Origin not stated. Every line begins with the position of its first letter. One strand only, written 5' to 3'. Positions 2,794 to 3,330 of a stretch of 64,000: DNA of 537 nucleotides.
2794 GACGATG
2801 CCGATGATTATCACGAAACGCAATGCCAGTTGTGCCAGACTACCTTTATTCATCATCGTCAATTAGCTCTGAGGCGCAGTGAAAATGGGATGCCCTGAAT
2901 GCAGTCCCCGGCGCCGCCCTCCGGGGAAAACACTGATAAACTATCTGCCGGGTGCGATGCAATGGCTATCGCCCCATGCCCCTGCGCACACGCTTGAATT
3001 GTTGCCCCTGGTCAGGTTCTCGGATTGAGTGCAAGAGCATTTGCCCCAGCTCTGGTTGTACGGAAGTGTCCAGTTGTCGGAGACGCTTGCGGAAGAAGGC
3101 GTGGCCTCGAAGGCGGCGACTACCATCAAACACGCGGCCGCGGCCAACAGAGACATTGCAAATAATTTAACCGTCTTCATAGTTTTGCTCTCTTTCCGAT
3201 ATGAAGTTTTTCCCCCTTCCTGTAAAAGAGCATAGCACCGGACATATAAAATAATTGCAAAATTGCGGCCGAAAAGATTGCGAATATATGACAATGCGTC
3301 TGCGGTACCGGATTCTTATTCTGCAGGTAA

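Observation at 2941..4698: Pair of small secreted four-Cys peptides with a shared CIAPGR C-terminus, conserved N-x-T sequons and a near-identical 40-nt upstream box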

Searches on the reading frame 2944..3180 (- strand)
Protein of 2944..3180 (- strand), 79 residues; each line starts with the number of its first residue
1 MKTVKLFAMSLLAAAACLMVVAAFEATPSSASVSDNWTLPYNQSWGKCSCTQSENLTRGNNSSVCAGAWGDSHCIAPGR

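Call 6: search_protein_families(library=pfam, proteins=[window:2944-3180:-], max_evalue=10)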
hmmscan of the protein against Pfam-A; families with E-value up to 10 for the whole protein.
seq(79 aa): 1 family
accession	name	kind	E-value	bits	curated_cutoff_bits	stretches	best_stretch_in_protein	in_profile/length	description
PF12071.13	DUF3551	-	0.063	13.8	26.5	1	11-50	5-44/78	Protein of unknown function (DUF3551)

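Call 7: search_protein_families(library=ncbifam, proteins=[window:2944-3180:-], max_evalue=10)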
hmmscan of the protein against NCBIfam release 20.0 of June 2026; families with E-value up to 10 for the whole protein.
seq(79 aa): 2 families
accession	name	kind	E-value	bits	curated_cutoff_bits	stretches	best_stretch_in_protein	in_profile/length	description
NF047528.1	LIMLP_03685_anti-sigma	equivalog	0.07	12.3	200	1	5-65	60-123/347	LIMLP_03685 family anti-sigma factor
NF045787.1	OmpABordt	equivalog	0.091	12.4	200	1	16-69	8-65/194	outer membrane protein OmpA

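Call 13: find_homologous_proteins(query=window:2944-3180:-, max_evalue=1)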
Query seq(79 aa) (79 aa): 8 proteins with E <= 1 among 9 candidates.
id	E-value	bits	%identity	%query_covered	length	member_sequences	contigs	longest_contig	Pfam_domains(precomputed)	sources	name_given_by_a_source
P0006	3.0e-46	172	100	100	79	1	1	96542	-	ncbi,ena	-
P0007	2.6e-33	131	75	100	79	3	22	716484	-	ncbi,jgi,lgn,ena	ncbi:MAG: hypothetical protein ABSB31_00165 [Dehalococcoidia bacterium]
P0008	1.0e-29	120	67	100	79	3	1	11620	-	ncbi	ncbi:MAG: hypothetical protein ABSF74_08045 [Dehalococcoidia bacterium]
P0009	6.2e-29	117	68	100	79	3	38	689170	-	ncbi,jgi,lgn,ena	ncbi:MAG: hypothetical protein ABSB31_04175 [Dehalococcoidia bacterium]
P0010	8.1e-28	114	63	100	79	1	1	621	-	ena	-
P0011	1.7e-26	110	67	100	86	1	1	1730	-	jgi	jgi:hypothetical protein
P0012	1.1e-21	94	62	90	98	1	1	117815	-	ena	-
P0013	3.5e-18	83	74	67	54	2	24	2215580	-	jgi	jgi:hypothetical protein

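Call 22: find_encoding_contigs(protein=P0007, flank=8000, max_places=4)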
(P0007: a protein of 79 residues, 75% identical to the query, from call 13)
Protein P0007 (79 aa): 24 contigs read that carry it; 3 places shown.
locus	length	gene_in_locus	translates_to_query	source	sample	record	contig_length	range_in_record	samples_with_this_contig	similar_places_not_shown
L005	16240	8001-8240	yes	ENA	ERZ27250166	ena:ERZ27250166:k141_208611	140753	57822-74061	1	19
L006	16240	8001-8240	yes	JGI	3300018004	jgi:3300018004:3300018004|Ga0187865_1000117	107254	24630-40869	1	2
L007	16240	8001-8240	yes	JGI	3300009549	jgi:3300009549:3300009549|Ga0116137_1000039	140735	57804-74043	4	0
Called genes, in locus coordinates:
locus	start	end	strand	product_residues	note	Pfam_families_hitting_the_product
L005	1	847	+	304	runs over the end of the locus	PF01297:ZnuA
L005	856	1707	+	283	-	PF00950:ABC-3, PF01032:FecCD (weak)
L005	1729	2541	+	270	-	PF00005:ABC_tran, PF02463:SMC_N (faint), PF13555:AAA_29 (faint), PF13304:AAA_21 (weak)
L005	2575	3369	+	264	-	PF01790:LGT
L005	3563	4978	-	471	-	PF00773:RNB, PF18614:RNase_II_C_S1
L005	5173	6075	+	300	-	PF13403:Hint_2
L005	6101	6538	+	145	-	-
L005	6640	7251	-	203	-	PF05239:PRC (weak), PF07411:DUF1508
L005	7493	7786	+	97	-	-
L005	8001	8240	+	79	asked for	-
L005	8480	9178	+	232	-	PF04191:PEMT (weak)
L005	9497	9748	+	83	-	-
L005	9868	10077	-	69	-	PF03459:TOBE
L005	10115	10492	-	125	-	-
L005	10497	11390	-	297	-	PF02525:Flavodoxin_2 (weak), PF03358:FMN_red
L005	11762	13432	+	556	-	PF00501:AMP-binding, PF13193:AMP-binding_C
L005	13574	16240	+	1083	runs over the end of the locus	PF13271:DUF4062 (weak)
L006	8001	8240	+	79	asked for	-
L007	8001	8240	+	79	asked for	-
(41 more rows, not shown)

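Call 27: search_protein_representatives(alignment_id=A2)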
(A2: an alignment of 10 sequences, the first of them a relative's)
Query: 10 sequences, 79 profile positions. Proteins with E-value up to 0.001 (for the whole library): 6; up to 1e-10: 2; up to 1e-30: 1. The best 6 are listed.
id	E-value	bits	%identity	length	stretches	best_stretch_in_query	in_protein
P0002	2.3e-39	149.7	-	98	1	1-79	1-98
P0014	1.1e-16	77.1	-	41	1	39-79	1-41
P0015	5.3e-05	39.6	-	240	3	14-51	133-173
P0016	5.8e-05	39.5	-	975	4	9-48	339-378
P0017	8.6e-05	38.9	-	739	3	9-47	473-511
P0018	2.0e-04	37.8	-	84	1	4-73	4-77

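Call 33: find_encoding_contigs(protein=P0009, flank=8000, max_places=3)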
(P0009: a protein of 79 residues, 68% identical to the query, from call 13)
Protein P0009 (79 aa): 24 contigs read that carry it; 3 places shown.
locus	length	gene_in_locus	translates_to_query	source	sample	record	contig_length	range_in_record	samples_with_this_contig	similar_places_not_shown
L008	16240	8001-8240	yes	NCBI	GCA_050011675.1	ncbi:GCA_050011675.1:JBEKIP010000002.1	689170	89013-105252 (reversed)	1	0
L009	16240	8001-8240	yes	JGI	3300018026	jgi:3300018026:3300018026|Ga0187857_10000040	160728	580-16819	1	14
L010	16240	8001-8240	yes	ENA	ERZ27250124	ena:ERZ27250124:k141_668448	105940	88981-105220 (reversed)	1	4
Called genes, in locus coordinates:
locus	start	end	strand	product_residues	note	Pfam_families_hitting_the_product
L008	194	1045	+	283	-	PF02653:BPD_transp_2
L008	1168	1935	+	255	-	PF01144:CoA_trans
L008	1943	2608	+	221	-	PF01144:CoA_trans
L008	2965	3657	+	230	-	-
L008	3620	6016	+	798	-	-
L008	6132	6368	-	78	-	-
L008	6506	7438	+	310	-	PF00589:Phage_integrase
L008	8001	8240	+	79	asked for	-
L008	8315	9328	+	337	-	PF08240:ADH_N, PF00107:ADH_zinc_N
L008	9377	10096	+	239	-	PF00881:Nitroreductase, PF14512:TM1586_NiRdase (weak)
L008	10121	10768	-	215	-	PF00881:Nitroreductase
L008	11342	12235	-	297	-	PF00226:DnaJ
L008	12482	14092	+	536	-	PF05345:He_PIG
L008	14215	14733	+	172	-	-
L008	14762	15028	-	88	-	-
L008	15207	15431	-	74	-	-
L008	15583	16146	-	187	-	PF00089:Trypsin (weak), PF13365:Trypsin_2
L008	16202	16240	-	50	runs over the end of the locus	-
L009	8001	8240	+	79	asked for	-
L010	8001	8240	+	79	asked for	-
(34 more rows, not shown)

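Call 36: predict_structure(alignment_id=A2)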
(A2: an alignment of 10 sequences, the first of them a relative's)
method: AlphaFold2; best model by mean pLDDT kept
length: 79 residues; sequences in the alignment: 10
mean_pLDDT: 49.5   pTM: 0.28
mean pLDDT of the five models: 49.5, 49.4, 49.3, 45.4, 44.6
residues with pLDDT >= 90: 0; 70-90: 19; 50-70: 7; < 50: 53
segments of 3 or more residues with pLDDT < 50: 27-79
pLDDT, mean of each block of 10 residues (from residue 1): 73 79 53 39 38 37 38 37
secondary structure, 60 per line:
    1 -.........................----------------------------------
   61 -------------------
elements in order: H2-26
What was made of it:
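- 3088..3180 (-): Signal peptide of the short form (31 aa; K2/K5 n-region, 19-residue hydrophobic core, c-region TPSSA with S at -3 and A at -1). AlphaFold predicts a helix at residues 2-26 with pLDDT 73-79 (call 36).
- AlphaFold models it as a helix (call 36).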

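Call 41: search_solved_structures(query=A2, max_evalue=10)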
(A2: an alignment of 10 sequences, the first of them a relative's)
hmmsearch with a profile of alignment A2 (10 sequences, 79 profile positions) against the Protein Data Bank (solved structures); distinct sequences matched with E-value up to 10: 1.
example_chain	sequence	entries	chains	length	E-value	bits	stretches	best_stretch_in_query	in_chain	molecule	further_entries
2rng_A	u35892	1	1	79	0.031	17.9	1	8-60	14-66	Big defensin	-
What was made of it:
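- Closest known: Pfam DUF3551. Different: Both are far below threshold (the DUF3551 gathering score is 26.5) and mainly cover the hydrophobic leader (calls 6, 41).
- There is no YGNGV box and no similarity to any bacteriocin family (calls 6, 7, 41).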

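Call 42: find_homologous_proteins(query=A3, max_evalue=1)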
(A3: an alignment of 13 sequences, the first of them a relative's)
Query A3 (13 sequences) (79 aa, profile of the alignment): 18 proteins with E <= 1 among 3148 candidates.
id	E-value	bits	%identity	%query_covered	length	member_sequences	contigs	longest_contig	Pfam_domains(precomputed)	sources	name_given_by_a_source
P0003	2.8e-43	164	49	100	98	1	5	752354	-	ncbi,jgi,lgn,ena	jgi:hypothetical protein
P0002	1.4e-42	162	49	100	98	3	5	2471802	-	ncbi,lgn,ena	ncbi:MAG: hypothetical protein WB588_05190 [Dehalococcoidia bacterium]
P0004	3.0e-42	161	47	100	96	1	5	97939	-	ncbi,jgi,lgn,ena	ncbi:MAG: hypothetical protein ABSF74_01420 [Dehalococcoidia bacterium]|jgi:hypothetical protein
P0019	7.1e-42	159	47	100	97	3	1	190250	-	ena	-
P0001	7.6e-42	159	50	100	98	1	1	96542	-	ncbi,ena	-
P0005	1.2e-41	159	52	100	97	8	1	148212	-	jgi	jgi:hypothetical protein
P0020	6.4e-40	153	47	100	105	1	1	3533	-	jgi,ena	jgi:hypothetical protein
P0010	7.5e-33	131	63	100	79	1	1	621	-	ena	-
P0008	1.5e-32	130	67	100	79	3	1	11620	-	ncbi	ncbi:MAG: hypothetical protein ABSF74_08045 [Dehalococcoidia bacterium]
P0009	3.3e-32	128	68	100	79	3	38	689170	-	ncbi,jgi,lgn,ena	ncbi:MAG: hypothetical protein ABSB31_04175 [Dehalococcoidia bacterium]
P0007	3.5e-32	128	75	100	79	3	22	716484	-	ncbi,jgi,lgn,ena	ncbi:MAG: hypothetical protein ABSB31_00165 [Dehalococcoidia bacterium]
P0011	7.0e-30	121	67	100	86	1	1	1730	-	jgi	jgi:hypothetical protein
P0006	1.1e-28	117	100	100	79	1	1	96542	-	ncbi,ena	-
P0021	2.0e-27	113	63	100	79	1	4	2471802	-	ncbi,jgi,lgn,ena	ncbi:MAG: hypothetical protein WB588_08775 [Dehalococcoidia bacterium]|jgi:hypothetical protein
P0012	1.0e-25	108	62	90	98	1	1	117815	-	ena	-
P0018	1.7e-23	101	31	73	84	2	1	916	-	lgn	-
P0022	7.8e-21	92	33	78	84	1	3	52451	-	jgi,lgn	-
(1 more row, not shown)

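Call 44: find_encoding_contigs(protein=P0022, flank=8000, max_places=3)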
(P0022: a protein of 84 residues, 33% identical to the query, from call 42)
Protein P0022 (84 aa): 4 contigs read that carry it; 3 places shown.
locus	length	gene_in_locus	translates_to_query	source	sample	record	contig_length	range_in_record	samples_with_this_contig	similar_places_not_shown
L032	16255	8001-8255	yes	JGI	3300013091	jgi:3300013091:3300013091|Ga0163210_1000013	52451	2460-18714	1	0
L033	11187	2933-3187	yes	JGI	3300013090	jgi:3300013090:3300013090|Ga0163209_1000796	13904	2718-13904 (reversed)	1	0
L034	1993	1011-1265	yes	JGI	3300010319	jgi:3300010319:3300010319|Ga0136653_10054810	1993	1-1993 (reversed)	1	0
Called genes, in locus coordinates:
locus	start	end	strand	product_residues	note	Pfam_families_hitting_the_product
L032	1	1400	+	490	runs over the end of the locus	PF13581:HATPase_c_2, PF00583:Acetyltransf_1 (weak)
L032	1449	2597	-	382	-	PF00724:Oxidored_FMN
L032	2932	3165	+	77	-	-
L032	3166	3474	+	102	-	-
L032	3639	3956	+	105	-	PF04014:MazE_antitoxin (weak)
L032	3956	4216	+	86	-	-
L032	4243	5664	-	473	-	PF07690:MFS_1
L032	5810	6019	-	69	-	PF11127:YgaP-like_TM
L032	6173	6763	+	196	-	PF13305:TetR_C_33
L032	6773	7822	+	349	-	PF02525:Flavodoxin_2, PF03358:FMN_red, PF02036:SCP2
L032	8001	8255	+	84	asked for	-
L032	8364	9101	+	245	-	-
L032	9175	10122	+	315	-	PF00561:Abhydrolase_1 (weak)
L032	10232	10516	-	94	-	PF07854:DUF1646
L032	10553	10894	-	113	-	PF00582:Usp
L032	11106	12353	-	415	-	PF21269:TreT_GT1, PF00534:Glycos_transf_1, PF20706:GT4-conflict (weak), PF13692:Glyco_trans_1_4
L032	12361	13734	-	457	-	PF00924:MS_channel_2nd, PF19027:DUF5752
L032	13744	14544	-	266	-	PF02358:Trehalose_PPase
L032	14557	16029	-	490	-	PF00982:Glyco_transf_20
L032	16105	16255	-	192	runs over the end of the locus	PF00440:TetR_N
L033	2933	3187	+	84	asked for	-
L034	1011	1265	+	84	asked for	-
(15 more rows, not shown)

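Call 45: find_encoding_contigs(protein=P0021, flank=8000, max_places=2)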
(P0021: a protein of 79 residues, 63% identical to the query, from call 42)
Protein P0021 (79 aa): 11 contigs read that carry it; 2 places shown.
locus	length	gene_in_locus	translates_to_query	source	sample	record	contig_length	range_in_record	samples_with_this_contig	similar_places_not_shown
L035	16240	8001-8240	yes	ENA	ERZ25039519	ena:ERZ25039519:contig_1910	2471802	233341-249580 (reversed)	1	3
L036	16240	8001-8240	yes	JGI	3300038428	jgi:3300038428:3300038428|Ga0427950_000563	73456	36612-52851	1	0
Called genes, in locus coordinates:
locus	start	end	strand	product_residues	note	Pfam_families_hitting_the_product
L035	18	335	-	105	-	-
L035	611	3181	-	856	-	PF11897:DUF3417, PF00343:Phosphorylase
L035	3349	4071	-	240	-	-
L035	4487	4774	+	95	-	PF00072:Response_reg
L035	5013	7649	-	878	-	PF01804:Penicil_amidase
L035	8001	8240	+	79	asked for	-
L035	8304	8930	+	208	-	PF08240:ADH_N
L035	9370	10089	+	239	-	PF00881:Nitroreductase, PF14512:TM1586_NiRdase (weak)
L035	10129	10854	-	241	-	PF00881:Nitroreductase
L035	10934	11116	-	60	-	-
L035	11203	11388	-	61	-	-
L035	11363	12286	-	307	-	PF00226:DnaJ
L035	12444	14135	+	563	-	PF05345:He_PIG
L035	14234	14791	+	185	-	-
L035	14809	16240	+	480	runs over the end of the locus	PF03055:RPE65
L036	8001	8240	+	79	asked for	-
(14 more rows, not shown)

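Call 48: search_protein_families(library=ncbifam, proteins=[L005:8480-9178:+], max_evalue=0.001)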
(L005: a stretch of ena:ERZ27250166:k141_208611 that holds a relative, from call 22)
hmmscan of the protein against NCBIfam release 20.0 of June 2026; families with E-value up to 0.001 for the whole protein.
L005:8480-9178:+ (232 aa): 0 families

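Call 50: find_encoding_contigs(protein=P0018, flank=2000, max_places=5)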
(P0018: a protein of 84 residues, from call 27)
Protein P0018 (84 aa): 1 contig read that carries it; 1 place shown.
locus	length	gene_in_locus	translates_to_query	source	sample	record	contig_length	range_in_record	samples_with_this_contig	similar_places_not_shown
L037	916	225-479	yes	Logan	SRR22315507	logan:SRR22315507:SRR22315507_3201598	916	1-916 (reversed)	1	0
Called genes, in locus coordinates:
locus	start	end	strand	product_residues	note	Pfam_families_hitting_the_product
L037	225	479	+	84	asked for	-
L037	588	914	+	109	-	?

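Call 51: find_encoding_contigs(protein=P0010, flank=2000, max_places=5)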
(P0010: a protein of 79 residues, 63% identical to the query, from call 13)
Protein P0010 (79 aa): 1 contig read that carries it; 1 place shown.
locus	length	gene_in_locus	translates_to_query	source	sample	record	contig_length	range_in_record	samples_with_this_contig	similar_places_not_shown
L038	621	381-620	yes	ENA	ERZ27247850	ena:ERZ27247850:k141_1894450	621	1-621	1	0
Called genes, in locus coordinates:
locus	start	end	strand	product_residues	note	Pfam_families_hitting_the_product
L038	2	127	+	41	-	?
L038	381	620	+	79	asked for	?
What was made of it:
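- Tried and rejected: Expression evidence: short contigs gave none (calls 50, 51).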

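Call 69: find_encoding_contigs(protein=P0019, flank=6000, max_places=2)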
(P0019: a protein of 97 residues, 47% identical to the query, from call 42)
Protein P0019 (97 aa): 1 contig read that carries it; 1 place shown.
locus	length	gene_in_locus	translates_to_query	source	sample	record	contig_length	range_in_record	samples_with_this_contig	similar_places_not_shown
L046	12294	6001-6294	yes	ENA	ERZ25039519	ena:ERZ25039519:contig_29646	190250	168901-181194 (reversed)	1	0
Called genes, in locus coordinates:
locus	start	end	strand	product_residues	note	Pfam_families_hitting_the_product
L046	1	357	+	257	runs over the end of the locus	PF08501:Shikimate_dh_N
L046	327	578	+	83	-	PF18317:SDH_C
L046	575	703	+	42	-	PF01202:SKI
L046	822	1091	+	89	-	PF01202:SKI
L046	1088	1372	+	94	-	PF00275:EPSP_synthase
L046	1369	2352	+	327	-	PF00275:EPSP_synthase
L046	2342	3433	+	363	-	PF01264:Chorismate_synt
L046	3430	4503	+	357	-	PF01817:CM_2, PF00800:PDT, PF01842:ACT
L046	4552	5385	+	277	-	PF02153:PDH_N, PF03446:NAD_binding_2, PF03807:F420_oxidored, PF20463:PDH_C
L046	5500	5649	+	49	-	PF11295:DUF3096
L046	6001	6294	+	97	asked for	-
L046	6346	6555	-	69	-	PF03459:TOBE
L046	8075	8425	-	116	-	-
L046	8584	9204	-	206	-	PF03358:FMN_red, PF02525:Flavodoxin_2 (faint)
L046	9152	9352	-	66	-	PF03358:FMN_red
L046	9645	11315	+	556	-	PF00501:AMP-binding, PF13193:AMP-binding_C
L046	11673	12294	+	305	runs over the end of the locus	PF14338:Mrr_N, PF04471:Mrr_cat, PF22722:NA-iREase1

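Call 71: search_protein_families(library=pfam, proteins=[L032:8364-9101:+, L005:8408-9178:+, L005:9497-9748:+], max_evalue=0.01)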
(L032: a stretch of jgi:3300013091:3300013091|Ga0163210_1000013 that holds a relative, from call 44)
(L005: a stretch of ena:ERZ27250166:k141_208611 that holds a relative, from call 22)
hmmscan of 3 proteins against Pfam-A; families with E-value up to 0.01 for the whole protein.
L032:8364-9101:+ (245 aa): 2 families
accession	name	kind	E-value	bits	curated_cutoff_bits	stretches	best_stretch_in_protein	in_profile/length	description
PF20990.2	DUF2207_C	-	0.00051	20.3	33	1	89-165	122-200/247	Predicted membrane protein (DUF2207) C-terminal domain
PF07291.16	MauE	-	0.0044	17.8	27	0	85-148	30-93/128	Methylamine utilisation protein MauE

L005:8408-9178:+ (256 aa): 1 family
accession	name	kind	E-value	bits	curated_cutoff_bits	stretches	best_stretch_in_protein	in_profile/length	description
PF04191.18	PEMT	-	2.8e-05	24.9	25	1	166-255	2-90/105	Phospholipid methyltransferase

L005:9497-9748:+ (83 aa): 0 families

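Call 74: find_related_loci(query=A2, collection=viral_contigs, flank=3000)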
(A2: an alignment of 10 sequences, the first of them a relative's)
Query A2 (79 aa) in viral_contigs; peptide patterns used: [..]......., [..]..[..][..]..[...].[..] (x = any residue, [..] = any of these).
19 stretches matched a pattern, but none encodes a relative of the query by tblastn (E <= 1e-3).
